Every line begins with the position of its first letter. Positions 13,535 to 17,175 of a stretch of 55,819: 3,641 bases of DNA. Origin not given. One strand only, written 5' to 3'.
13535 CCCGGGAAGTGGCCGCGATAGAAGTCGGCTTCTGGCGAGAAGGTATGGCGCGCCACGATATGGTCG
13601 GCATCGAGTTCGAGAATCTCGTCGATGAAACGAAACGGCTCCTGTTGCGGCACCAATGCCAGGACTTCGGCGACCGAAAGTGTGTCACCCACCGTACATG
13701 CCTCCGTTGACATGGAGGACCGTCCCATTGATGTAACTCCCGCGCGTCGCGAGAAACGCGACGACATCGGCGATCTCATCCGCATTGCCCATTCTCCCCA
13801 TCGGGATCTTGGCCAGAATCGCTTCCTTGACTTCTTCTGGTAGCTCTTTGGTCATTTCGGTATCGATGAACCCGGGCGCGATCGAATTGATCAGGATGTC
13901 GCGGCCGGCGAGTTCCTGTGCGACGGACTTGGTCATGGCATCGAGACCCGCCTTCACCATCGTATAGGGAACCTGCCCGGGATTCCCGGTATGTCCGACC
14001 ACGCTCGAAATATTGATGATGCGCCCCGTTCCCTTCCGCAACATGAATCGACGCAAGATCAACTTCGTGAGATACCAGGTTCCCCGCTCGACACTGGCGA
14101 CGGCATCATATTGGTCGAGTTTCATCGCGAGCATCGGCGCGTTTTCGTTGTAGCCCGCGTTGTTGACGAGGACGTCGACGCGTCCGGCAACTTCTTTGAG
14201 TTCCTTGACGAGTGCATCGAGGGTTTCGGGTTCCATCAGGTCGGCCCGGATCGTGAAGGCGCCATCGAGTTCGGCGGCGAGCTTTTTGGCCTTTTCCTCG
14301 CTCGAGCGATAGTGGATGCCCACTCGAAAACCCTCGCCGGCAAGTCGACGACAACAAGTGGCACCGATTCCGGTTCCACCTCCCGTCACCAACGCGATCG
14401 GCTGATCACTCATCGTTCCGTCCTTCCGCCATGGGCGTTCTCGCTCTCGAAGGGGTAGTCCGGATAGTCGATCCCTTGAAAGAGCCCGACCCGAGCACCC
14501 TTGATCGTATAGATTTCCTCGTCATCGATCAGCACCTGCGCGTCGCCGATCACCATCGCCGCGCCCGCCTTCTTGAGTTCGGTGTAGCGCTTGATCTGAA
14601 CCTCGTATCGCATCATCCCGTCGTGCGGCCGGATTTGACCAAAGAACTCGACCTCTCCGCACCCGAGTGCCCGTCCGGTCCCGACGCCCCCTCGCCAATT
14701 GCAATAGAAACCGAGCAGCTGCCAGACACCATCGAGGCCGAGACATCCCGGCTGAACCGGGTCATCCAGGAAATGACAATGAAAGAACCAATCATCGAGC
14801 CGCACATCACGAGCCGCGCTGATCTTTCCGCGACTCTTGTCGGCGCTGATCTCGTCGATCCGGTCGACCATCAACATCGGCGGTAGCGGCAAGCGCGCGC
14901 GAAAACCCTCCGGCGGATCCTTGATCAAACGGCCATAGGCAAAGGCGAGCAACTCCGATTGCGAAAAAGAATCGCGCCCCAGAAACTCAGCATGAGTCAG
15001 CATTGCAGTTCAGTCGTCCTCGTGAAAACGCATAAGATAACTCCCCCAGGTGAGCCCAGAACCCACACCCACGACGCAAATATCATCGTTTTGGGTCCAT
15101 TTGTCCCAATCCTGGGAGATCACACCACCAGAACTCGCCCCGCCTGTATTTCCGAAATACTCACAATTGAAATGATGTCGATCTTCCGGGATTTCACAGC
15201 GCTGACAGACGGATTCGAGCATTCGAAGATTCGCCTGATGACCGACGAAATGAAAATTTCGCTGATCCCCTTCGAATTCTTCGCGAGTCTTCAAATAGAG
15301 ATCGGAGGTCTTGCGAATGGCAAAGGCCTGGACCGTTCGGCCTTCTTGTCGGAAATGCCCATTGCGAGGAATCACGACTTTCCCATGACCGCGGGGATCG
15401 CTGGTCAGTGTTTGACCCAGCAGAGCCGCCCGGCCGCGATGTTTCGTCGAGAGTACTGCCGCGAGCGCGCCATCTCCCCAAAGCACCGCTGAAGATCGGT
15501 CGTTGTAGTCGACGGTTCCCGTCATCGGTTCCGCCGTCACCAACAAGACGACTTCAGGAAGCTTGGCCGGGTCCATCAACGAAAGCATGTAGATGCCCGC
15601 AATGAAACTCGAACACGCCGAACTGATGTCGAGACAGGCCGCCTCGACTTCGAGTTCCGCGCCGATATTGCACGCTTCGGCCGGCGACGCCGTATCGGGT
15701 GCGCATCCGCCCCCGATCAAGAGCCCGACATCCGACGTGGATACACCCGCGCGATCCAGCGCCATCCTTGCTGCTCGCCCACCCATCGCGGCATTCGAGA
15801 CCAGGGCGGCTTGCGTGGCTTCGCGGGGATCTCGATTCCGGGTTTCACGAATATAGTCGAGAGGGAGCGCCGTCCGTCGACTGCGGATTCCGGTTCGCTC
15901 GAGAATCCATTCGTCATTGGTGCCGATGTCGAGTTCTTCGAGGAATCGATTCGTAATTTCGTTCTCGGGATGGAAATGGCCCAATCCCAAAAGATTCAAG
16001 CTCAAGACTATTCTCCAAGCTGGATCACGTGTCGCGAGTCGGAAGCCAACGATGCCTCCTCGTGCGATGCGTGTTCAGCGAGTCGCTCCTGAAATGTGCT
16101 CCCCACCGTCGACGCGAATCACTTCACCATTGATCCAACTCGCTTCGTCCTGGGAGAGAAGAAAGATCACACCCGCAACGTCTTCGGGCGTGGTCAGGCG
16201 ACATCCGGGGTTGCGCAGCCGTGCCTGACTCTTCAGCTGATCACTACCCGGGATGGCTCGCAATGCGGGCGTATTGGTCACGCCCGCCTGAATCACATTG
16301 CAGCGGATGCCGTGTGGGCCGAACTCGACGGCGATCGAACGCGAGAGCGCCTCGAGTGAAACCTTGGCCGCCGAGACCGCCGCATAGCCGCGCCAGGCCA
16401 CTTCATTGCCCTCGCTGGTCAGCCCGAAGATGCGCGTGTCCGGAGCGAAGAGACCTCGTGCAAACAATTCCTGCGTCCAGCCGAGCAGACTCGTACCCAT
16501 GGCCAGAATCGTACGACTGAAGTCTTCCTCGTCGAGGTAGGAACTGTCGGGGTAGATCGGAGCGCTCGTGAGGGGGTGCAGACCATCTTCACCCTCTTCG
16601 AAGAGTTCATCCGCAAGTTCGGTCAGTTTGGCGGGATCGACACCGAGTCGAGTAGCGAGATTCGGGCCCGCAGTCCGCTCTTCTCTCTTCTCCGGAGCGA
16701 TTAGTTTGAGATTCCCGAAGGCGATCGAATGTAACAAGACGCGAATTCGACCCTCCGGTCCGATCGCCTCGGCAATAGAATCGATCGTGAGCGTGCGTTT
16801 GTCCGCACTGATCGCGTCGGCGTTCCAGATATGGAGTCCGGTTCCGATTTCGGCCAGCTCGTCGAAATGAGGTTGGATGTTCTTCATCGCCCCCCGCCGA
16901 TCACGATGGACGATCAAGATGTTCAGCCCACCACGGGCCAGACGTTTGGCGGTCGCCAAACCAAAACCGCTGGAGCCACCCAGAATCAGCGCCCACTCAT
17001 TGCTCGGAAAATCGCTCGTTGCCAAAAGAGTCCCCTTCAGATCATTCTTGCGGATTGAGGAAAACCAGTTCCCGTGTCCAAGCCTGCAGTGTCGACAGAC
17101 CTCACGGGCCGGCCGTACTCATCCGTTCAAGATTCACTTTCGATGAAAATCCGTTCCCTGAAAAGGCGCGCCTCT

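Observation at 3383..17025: Self-contained 11-gene acyl-lipid factory: private FAS II set, atypical ACP, PPTase, giant carboxylase and two different acyltransferases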

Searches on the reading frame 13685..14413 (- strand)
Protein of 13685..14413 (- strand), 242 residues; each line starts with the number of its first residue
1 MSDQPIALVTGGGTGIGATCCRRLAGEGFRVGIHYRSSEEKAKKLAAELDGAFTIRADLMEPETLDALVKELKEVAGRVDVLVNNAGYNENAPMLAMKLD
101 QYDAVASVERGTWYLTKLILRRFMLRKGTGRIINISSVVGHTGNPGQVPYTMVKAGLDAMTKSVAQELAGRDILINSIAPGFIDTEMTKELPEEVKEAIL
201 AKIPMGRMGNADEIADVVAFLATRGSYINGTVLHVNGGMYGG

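Call 4: search_protein_families(library=pfam, proteins=[window:13685-14413:-], max_evalue=0.01)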
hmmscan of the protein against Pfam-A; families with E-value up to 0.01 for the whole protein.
window:13685-14413:- (242 aa): 6 families
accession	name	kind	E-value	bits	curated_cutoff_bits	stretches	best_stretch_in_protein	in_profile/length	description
PF13561.12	adh_short_C2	-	5.4e-56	190.2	27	1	14-239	6-235/236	Enoyl-(Acyl carrier protein) reductase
PF00106.31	adh_short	-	5.6e-48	163.5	26.6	1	6-194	2-193/195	short chain dehydrogenase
PF08659.16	KR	-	1.5e-13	51.5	22.6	1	8-165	4-164/180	KR domain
PF01370.27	Epimerase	-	5.2e-05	23.2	20.9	1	7-140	1-120/240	NAD dependent epimerase/dehydratase family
PF13460.12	NAD_binding_10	-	0.00034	21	27.2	1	12-186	2-149/184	NAD(P)H-binding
PF23441.1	SDR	-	0.00068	19.5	27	1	59-240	70-256/258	SDR-like rossmann domain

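Call 5: search_protein_families(library=ncbifam, proteins=[window:13685-14413:-], max_evalue=0.01)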
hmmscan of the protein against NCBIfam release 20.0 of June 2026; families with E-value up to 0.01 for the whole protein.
window:13685-14413:- (242 aa): 233 families (the best 25 are shown)
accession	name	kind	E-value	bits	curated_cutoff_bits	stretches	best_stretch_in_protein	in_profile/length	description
TIGR01830.1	3oxo_ACP_reduc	equivalog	6.7e-74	248.6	297.75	1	7-240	1-239/239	3-oxoacyl-[acyl-carrier-protein] reductase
NF004197.0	PRK05653.1-1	equivalog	3.2e-67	226.8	332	1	4-240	7-247/249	3-oxoacyl-ACP reductase FabG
NF004199.0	PRK05653.1-4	equivalog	5.2e-65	219.5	301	1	7-240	8-246/247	3-oxoacyl-ACP reductase FabG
NF009466.0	PRK12826.1-2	subfamily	7e-65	218.9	222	1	5-240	4-245/248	3-oxoacyl-ACP reductase FabG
NF004198.0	PRK05653.1-3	equivalog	3.1e-63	213.5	296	1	6-240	9-247/248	3-oxoacyl-ACP reductase FabG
TIGR01829.1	AcAcCoA_reduct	subfamily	4e-60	203.5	302.1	1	6-240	2-241/242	acetoacetyl-CoA reductase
NF009384.0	PRK12743.1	equivalog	1.4e-59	201.4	264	1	5-239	7-247/258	SDR family oxidoreductase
NF004200.0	PRK05653.1-5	equivalog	1.1e-58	198.7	273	1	7-239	5-241/242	3-oxoacyl-ACP reductase FabG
NF009546.0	PRK12935.1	equivalog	2.2e-58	197.7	418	1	6-240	8-246/247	acetoacetyl-CoA reductase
NF047420.2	EF_P_mod_YmfI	equivalog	7e-58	196.1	238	1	7-240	2-236/236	elongation factor P 5-aminopentanone reductase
NF040605.2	mycolic_FabG1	exception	4.3e-56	190.3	420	1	8-239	5-229/233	3-oxoacyl-ACP reductase FabG1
NF009547.0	PRK12936.1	subfamily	4.3e-56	190.2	436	1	7-239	9-242/245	3-ketoacyl-(acyl-carrier-protein) reductase NodG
NF053542.1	FlxB_rubin_SDR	equivalog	5.7e-56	189.9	340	1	6-239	2-239/239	flexirubin biosynthesis SDR family reductase FlxB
NF009464.0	PRK12824.1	subfamily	4.2e-55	187.1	269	1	5-240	3-243/245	3-oxoacyl-ACP reductase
NF005559.1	PRK07231.1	subfamily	6.7e-55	186.3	215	1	6-239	6-247/249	glucose 1-dehydrogenase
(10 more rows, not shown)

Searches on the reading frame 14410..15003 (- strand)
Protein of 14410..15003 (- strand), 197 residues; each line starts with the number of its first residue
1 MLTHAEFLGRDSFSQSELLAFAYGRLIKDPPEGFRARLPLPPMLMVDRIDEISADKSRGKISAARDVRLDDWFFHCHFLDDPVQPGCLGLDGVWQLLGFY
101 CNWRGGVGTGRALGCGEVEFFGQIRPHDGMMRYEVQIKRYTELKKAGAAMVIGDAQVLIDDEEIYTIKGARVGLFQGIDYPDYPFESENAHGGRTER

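Call 4: search_protein_families(library=pfam, proteins=[window:14410-15003:-], max_evalue=0.01)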
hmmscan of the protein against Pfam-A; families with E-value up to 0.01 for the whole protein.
window:14410-15003:- (197 aa): 1 family
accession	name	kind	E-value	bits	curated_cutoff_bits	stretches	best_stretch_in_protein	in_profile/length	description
PF07977.19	FabA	-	2.4e-39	134.5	23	1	38-168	1-138/138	FabA-like domain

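Call 5: search_protein_families(library=ncbifam, proteins=[window:14410-15003:-], max_evalue=0.01)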
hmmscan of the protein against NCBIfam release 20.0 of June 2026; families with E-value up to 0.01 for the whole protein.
window:14410-15003:- (197 aa): 5 families
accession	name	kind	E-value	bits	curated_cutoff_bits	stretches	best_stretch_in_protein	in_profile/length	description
NF003509.0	PRK05174.1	equivalog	1.9e-60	203.6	124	1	10-177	5-168/172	bifunctional 3-hydroxydecanoyl-ACP dehydratase/trans-2-decenoyl-ACP isomerase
TIGR01749.1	fabA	equivalog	1.4e-50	171.5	238.15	1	10-177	2-165/169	3-hydroxyacyl-[acyl-carrier-protein] dehydratase FabA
NF000582.1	PRK00006.1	equivalog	2.6e-09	37.1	113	1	42-150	14-122/137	3-hydroxyacyl-ACP dehydratase FabZ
TIGR01750.1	fabZ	equivalog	2.7e-09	37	155.15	1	42-153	15-129/141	3-hydroxyacyl-ACP dehydratase FabZ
NF009667.0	PRK13188.1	equivalog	1.6e-06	27.1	465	1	41-98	334-387/464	bifunctional UDP-3-O-[3-hydroxymyristoyl] N-acetylglucosamine deacetylase/3-hydroxyacyl-ACP dehydratase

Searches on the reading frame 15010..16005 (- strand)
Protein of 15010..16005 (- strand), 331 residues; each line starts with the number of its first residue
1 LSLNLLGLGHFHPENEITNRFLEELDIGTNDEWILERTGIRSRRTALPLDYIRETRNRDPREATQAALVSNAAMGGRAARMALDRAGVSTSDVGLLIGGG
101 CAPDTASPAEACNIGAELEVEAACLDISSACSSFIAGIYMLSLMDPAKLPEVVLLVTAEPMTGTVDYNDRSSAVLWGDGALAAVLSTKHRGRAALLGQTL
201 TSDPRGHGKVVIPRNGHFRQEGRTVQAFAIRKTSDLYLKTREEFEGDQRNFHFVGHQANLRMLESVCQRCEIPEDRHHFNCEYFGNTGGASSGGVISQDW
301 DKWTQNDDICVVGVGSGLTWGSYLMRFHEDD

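Call 4: search_protein_families(library=pfam, proteins=[window:15010-16005:-], max_evalue=0.01)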
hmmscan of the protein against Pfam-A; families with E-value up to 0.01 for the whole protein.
window:15010-16005:- (331 aa): 3 families
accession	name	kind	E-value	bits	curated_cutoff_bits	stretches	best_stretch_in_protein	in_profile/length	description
PF08541.16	ACP_syn_III_C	-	5.8e-16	58.9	26.6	1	252-326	13-89/90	3-Oxoacyl-[acyl-carrier-protein (ACP)] synthase III C terminal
PF08545.16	ACP_syn_III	-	3.3e-15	56.2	24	1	125-203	1-79/80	3-Oxoacyl-[acyl-carrier-protein (ACP)] synthase III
PF00108.29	Thiolase_N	-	0.00028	20.8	26.4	1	69-169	21-123/260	Thiolase, N-terminal domain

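Call 5: search_protein_families(library=ncbifam, proteins=[window:15010-16005:-], max_evalue=0.01)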
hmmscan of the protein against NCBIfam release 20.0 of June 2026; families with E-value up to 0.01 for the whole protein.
window:15010-16005:- (331 aa): 12 families
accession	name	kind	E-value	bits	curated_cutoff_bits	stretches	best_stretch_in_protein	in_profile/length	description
NF006829.0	PRK09352.1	subfamily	9e-59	199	249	1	3-327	5-321/322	beta-ketoacyl-ACP synthase 3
TIGR00747.1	fabH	subfamily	9.6e-46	156.3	292.1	1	1-327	1-322/322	beta-ketoacyl-ACP synthase III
NF004623.0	PRK05963.1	equivalog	1.8e-35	122.8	437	1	2-326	5-327/328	beta-ketoacyl-ACP synthase III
NF005703.0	PRK07515.1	equivalog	1.2e-21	77.1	304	2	30-190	54-215/373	beta-ketoacyl-ACP synthase III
NF006720.0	PRK09258.1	equivalog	1.3e-20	74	285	1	72-319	64-330/338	3-oxoacyl-ACP synthase III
NF005541.0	PRK07204.1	equivalog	2.8e-19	69.7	402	1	71-325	52-327/329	beta-ketoacyl-ACP synthase III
NF005308.0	PRK06840.1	equivalog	3.4e-12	46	315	1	70-220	52-206/339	3-oxoacyl-ACP synthase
NF009519.0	PRK12880.1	equivalog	5.3e-09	35.8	436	1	74-216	63-203/353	beta-ketoacyl-ACP synthase III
NF003274.0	PRK04262.1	equivalog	3.9e-06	26.1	244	1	72-322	52-303/347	hydroxymethylglutaryl-CoA synthase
NF005293.2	PRK06816.1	subfamily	0.00011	21.4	450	0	11-139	9-127/378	StlD/DarB family beta-ketosynthase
NF005404.0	PRK06954.1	subfamily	0.0033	16.5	687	1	58-139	16-101/397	acetyl-CoA C-acetyltransferase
NF042429.2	DHPHCoAsyn_DpgA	equivalog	0.0082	15.1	425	1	34-190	32-195/350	3,5-dihydroxyphenylacetyl-CoA synthase DpgA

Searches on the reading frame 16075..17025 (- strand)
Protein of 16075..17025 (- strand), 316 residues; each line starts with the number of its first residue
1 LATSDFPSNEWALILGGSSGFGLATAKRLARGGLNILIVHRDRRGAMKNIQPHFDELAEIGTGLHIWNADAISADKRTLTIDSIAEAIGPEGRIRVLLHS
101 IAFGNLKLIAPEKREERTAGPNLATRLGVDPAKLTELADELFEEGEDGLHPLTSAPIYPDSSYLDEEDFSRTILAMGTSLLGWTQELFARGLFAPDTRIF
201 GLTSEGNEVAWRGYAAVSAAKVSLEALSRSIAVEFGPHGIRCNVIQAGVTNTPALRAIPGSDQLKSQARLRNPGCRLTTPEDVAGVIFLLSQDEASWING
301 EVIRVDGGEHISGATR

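Call 9: search_protein_families(library=pfam, proteins=[window:16075-17025:-], max_evalue=0.01)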
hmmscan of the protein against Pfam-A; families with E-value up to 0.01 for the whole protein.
window:16075-17025:- (316 aa): 6 families
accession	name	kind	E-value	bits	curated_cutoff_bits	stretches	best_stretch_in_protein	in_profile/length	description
PF13561.12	adh_short_C2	-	4.1e-39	135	27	2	164-309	92-235/236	Enoyl-(Acyl carrier protein) reductase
PF00106.31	adh_short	-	1.1e-17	64.7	26.6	2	162-257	94-189/195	short chain dehydrogenase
PF08659.16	KR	-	9.1e-05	22.9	22.6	1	12-88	3-79/180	KR domain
PF12241.14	Enoyl_reductase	-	0.00026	20.9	22.1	0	165-259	104-201/236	Trans-2-enoyl-CoA reductase catalytic region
PF23441.1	SDR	-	0.0031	17.4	27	0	208-308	154-254/258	SDR-like rossmann domain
PF12242.14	Eno-Rase_NADH_b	-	0.0036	17.5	23.4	1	11-33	42-65/79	NAD(P)H binding domain of trans-2-enoyl-CoA reductase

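Call 35: search_solved_structures(query=window:16075-17025:-, max_evalue=0.00001)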
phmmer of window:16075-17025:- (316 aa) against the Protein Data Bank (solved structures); distinct sequences matched with E-value up to 0.00001: 414 (the best 60 are shown).
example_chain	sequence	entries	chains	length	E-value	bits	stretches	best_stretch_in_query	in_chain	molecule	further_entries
3oic_A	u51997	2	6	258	1.1e-18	70.9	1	164-310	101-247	Enoyl-[acyl-carrier-protein] reductase [NADPH]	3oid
1ulu_A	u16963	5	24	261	3.4e-18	69.2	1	199-313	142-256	enoyl-acyl carrier protein reductase | ENOYL-[ACYL CARRIER PROTEIN] REDUCTASE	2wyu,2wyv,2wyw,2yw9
3woh_A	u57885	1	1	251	3.9e-17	65.8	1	199-308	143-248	SiaM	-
4ni5_A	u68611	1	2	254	4e-17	65.8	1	208-308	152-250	Oxidoreductase, short-chain dehydrogenase/reductase family protein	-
5thq_G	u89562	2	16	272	6.8e-17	65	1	198-308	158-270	3-oxoacyl-ACP reductase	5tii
5t2u_A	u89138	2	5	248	5.3e-16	62.1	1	151-310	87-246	Oxidoreductase, short chain dehydrogenase/reductase family protein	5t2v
8ij6_A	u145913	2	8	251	7.8e-16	61.5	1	210-309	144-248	Putative short-chain dehydrogenases/reductase family protein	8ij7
1w6u_A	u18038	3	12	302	1.4e-15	60.7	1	213-311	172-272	2,4-DIENOYL-COA REDUCTASE, MITOCHONDRIAL PRECURSOR | 2,4-DIENOYL-COA REDUCTASE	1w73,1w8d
3imf_A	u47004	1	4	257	1.6e-15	60.4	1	213-311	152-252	Short chain dehydrogenase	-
2hq1_A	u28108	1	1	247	1.7e-15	60.4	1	197-308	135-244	Glucose/ribitol dehydrogenase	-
1uzm_A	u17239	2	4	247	1.7e-15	60.4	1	201-309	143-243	3-OXOACYL-[ACYL-CARRIER PROTEIN] REDUCTASE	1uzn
2ntn_A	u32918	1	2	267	1.8e-15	60.3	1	199-309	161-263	3-oxoacyl-[acyl-carrier-protein] reductase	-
3tzq_B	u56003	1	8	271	2.8e-15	59.7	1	165-308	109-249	Short-chain type dehydrogenase/reductase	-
8ij8_A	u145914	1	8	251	3e-15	59.6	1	211-309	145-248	Putative short-chain dehydrogenases/reductase family protein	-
8sy8_A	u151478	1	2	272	4e-15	59.2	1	215-311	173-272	4-formylbenzenesulfonate dehydrogenase TsaC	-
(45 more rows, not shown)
